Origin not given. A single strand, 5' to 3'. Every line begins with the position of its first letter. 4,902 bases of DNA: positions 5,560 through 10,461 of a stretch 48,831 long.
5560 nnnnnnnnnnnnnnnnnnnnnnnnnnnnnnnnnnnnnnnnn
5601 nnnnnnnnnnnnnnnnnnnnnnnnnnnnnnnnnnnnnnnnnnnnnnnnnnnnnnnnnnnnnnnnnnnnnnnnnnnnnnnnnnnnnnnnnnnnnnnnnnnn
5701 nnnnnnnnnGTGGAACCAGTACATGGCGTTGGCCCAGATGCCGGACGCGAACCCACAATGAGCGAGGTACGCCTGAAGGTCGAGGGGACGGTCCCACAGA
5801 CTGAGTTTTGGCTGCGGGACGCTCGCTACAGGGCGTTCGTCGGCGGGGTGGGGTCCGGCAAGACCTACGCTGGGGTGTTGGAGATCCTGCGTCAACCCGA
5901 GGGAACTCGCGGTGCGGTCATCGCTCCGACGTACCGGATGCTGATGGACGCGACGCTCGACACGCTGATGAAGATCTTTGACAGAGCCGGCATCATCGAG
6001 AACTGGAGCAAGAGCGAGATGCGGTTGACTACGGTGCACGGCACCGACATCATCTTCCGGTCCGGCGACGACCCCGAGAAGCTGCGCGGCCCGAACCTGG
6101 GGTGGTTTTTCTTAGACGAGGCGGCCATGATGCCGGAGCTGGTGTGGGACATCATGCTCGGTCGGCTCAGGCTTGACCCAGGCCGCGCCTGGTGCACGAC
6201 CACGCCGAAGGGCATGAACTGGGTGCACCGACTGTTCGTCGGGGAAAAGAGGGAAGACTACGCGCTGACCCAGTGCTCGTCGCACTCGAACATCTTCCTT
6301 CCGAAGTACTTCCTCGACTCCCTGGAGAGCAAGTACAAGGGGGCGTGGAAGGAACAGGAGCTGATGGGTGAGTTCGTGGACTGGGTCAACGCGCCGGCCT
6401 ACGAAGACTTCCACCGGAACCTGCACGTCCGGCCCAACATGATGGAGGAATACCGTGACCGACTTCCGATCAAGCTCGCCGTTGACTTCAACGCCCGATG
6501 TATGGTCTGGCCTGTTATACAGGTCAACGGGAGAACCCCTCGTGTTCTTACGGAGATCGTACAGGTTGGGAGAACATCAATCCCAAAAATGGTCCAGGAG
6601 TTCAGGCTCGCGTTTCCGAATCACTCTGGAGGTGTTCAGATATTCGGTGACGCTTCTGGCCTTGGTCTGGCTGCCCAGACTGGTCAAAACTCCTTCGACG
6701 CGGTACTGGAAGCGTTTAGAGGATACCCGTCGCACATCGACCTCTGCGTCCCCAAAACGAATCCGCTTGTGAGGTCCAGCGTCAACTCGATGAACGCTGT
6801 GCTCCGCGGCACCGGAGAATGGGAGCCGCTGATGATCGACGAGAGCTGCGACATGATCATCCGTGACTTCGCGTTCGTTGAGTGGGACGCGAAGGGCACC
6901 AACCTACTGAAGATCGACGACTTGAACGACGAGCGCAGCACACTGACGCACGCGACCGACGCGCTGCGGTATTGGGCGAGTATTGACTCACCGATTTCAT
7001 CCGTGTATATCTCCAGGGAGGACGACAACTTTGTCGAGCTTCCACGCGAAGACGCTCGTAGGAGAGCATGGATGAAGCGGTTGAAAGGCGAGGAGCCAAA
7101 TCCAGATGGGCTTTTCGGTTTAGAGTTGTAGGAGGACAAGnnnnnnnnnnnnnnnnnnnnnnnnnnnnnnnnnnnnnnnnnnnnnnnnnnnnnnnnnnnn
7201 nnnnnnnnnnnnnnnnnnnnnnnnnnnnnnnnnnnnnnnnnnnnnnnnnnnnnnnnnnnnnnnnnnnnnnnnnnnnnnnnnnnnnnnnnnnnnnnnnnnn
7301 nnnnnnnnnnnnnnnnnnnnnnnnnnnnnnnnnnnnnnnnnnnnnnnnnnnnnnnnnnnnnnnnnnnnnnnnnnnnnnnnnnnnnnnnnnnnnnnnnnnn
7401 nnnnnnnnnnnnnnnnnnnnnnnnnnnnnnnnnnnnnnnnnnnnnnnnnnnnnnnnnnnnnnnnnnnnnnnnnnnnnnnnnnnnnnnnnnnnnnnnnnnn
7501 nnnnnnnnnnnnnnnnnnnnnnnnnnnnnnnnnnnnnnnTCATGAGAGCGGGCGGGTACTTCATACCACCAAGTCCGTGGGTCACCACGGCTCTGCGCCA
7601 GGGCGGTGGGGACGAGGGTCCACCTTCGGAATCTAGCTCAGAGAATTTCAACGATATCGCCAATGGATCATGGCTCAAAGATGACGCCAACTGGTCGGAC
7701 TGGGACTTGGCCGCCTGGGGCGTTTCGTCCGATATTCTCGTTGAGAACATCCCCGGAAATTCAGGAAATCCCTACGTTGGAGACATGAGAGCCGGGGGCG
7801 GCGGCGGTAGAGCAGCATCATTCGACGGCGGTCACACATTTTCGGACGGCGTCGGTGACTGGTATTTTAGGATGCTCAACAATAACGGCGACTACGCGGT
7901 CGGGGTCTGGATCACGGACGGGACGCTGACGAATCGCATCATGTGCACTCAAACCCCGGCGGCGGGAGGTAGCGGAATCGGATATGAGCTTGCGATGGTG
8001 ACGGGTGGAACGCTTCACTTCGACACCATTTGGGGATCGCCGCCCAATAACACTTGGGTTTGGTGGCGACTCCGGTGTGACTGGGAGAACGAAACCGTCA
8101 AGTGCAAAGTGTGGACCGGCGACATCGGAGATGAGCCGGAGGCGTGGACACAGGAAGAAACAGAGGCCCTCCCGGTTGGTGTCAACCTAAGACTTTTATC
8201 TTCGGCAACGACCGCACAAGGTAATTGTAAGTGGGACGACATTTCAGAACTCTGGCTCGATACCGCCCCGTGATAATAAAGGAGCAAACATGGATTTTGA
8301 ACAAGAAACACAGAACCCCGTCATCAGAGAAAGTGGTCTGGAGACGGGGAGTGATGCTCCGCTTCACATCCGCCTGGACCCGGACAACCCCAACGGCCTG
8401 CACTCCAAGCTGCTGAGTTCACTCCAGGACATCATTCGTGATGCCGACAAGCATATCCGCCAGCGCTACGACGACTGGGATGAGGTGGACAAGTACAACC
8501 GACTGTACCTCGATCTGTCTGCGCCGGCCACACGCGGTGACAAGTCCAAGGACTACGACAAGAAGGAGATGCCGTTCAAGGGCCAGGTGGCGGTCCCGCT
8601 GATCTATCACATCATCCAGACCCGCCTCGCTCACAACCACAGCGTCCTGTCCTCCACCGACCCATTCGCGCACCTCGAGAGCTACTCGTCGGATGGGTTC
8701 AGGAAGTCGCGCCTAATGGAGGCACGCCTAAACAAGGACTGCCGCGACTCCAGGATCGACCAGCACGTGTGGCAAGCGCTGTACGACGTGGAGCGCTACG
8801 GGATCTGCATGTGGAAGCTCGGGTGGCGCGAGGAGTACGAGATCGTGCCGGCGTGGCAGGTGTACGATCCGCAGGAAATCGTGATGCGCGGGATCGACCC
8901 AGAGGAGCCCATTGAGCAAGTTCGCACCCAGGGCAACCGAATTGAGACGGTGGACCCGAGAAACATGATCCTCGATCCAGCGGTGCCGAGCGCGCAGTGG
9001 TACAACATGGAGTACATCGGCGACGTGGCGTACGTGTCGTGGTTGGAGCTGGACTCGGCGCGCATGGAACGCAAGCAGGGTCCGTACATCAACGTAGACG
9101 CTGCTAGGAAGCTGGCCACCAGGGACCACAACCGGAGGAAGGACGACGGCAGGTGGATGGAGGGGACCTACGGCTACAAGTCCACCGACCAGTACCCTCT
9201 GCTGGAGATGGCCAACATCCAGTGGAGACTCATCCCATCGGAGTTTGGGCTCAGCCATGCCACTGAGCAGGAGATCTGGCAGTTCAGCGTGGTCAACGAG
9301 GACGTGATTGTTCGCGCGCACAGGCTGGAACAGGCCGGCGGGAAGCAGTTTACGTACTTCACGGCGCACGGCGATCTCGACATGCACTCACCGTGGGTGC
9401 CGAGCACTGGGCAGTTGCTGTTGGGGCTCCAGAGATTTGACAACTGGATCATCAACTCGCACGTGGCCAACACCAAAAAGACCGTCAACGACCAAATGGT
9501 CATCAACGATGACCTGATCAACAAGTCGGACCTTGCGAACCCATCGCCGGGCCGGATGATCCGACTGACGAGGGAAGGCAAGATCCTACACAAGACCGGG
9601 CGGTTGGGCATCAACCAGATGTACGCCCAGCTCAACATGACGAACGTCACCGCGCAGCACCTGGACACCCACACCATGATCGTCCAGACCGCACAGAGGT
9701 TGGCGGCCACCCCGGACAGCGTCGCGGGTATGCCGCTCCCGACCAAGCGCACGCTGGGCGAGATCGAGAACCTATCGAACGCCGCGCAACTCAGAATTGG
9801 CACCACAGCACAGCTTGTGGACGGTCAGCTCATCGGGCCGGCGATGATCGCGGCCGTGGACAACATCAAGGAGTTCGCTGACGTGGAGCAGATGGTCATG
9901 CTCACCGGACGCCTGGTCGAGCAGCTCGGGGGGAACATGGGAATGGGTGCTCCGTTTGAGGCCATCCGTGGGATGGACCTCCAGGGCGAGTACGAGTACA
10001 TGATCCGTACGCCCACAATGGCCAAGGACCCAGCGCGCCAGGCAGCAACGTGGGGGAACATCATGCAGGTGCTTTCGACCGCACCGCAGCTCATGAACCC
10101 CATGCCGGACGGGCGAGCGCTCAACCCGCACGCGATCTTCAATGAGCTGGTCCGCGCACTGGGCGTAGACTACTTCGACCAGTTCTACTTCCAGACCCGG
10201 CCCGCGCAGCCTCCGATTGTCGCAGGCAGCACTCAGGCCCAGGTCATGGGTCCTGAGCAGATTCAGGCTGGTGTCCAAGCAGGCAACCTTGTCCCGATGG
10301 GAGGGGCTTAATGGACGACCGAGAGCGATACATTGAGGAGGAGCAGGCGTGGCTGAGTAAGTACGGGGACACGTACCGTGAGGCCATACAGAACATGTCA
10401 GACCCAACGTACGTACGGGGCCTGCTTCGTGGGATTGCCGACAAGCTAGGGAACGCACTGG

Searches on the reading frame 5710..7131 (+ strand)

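Call 15: search_protein_families(library=phrogs, proteins=[window:5710-7131:+], max_evalue=0.001)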
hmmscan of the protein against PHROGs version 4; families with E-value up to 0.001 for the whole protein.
window:5710-7131:+ (473 aa): 5 families
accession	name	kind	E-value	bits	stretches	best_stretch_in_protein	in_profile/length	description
phrog_2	-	head and packaging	2.6e-42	146.5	1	29-421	269-596/807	terminase large subunit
phrog_38319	-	unknown function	1.4e-14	55.1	1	27-265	7-264/271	-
phrog_979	-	head and packaging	3.8e-11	43.4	1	29-174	157-312/642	terminase large subunit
phrog_3717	-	head and packaging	6e-11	43.3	1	31-209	16-209/277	terminase large subunit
phrog_10250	-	head and packaging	3.1e-09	37.9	1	208-423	4-212/228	terminase large subunit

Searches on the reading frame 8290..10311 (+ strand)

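Call 15: search_protein_families(library=phrogs, proteins=[window:8290-10311:+], max_evalue=0.001)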
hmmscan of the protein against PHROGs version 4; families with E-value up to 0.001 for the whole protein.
window:8290-10311:+ (673 aa): 1 family
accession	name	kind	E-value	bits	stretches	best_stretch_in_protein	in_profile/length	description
phrog_332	-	connector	4.6e-17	62.6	2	341-667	246-541/560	head-tail adaptor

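Call 116: search_protein_families(library=pfam, proteins=[window:8290-10308:+], max_evalue=0.01)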
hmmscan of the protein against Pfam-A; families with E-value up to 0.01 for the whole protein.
window:8290-10308:+ (673 aa): 1 family
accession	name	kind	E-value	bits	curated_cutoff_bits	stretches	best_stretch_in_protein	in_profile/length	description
PF23899.1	SU10_portal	-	1.4e-07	30.8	30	1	211-652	185-575/593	Phage SU10 portal protein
